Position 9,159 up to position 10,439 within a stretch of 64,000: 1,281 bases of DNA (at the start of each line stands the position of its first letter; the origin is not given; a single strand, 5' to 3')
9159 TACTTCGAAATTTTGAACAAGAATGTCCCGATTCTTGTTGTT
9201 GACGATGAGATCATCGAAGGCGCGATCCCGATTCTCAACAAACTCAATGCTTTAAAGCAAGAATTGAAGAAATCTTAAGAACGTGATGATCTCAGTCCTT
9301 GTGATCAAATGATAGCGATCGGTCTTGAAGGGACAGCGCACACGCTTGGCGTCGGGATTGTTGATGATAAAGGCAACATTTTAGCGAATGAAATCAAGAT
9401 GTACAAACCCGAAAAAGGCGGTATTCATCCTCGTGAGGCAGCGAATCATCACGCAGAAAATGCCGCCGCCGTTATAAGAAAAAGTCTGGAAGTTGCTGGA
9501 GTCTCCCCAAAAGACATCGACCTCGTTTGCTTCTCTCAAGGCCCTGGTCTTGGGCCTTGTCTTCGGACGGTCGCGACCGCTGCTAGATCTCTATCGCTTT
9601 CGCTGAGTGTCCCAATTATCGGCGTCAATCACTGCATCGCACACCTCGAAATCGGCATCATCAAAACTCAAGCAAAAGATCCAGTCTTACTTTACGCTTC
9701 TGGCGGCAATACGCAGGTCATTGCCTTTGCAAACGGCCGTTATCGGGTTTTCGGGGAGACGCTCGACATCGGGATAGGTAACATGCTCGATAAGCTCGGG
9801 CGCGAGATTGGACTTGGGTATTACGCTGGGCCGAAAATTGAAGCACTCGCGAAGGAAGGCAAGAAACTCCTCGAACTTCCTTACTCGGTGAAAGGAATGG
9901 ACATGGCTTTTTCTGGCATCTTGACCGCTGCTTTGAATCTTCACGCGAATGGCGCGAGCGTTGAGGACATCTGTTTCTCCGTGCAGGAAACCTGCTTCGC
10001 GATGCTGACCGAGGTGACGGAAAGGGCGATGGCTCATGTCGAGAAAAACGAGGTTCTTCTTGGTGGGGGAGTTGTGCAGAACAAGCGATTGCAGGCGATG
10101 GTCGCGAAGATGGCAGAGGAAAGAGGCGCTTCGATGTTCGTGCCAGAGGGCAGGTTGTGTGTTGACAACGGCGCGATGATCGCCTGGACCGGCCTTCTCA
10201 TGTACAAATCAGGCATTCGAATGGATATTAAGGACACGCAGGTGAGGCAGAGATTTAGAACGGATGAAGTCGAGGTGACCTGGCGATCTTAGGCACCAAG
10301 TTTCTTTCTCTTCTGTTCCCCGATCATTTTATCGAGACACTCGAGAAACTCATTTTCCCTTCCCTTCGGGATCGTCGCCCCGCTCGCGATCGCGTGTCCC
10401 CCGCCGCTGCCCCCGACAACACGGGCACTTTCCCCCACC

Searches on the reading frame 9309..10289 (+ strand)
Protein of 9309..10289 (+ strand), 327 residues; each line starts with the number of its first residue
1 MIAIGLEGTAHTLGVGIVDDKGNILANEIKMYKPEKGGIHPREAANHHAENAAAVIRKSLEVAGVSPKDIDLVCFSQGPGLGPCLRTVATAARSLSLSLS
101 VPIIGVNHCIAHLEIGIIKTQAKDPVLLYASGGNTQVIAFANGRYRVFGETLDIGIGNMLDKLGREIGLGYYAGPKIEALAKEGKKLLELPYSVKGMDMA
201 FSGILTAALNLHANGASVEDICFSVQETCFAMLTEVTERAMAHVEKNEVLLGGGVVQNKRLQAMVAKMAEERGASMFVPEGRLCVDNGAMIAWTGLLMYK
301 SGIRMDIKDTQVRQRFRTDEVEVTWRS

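Call 18: find_encoding_contigs(protein=window:9309-10289:+, flank=10000, max_places=2)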
Protein window:9309-10289:+ (327 aa): 2 contigs read that carry it; 2 places shown.
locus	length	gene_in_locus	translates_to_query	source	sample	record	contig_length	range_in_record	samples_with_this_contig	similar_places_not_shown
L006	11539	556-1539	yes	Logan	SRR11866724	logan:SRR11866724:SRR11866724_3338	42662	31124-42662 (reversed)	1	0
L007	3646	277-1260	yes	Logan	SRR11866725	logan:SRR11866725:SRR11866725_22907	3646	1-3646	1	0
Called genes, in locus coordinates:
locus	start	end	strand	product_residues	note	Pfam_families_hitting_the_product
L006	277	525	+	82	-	-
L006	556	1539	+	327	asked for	PF00814:TsaD, PF22521:HypF_C_2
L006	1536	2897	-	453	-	PF01368:DHH, PF02272:DHHA1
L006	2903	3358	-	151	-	PF08069:Ribosomal_S13_N, PF00312:Ribosomal_S15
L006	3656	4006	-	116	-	PF00293:NUDIX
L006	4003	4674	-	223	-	PF01269:Fibrillarin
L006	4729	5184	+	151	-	-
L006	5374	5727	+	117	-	-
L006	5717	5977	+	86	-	-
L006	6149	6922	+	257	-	PF00459:Inositol_P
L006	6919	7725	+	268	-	PF01513:NAD_kinase, PF20143:NAD_kinase_C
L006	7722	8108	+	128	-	PF14464:Prok-JAB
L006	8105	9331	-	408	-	PF00483:NTP_transferase, PF12804:NTP_transf_3, PF24894:Hexapep_GlmU (faint), PF00132:Hexapep (faint), PF25084:LbH_EIF2B, PF25087:GMPPB_C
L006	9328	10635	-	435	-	PF02878:PGM_PMM_I, PF02879:PGM_PMM_II, PF02880:PGM_PMM_III, PF00408:PGM_PMM_IV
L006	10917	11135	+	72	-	-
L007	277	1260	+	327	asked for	PF00814:TsaD, PF22521:HypF_C_2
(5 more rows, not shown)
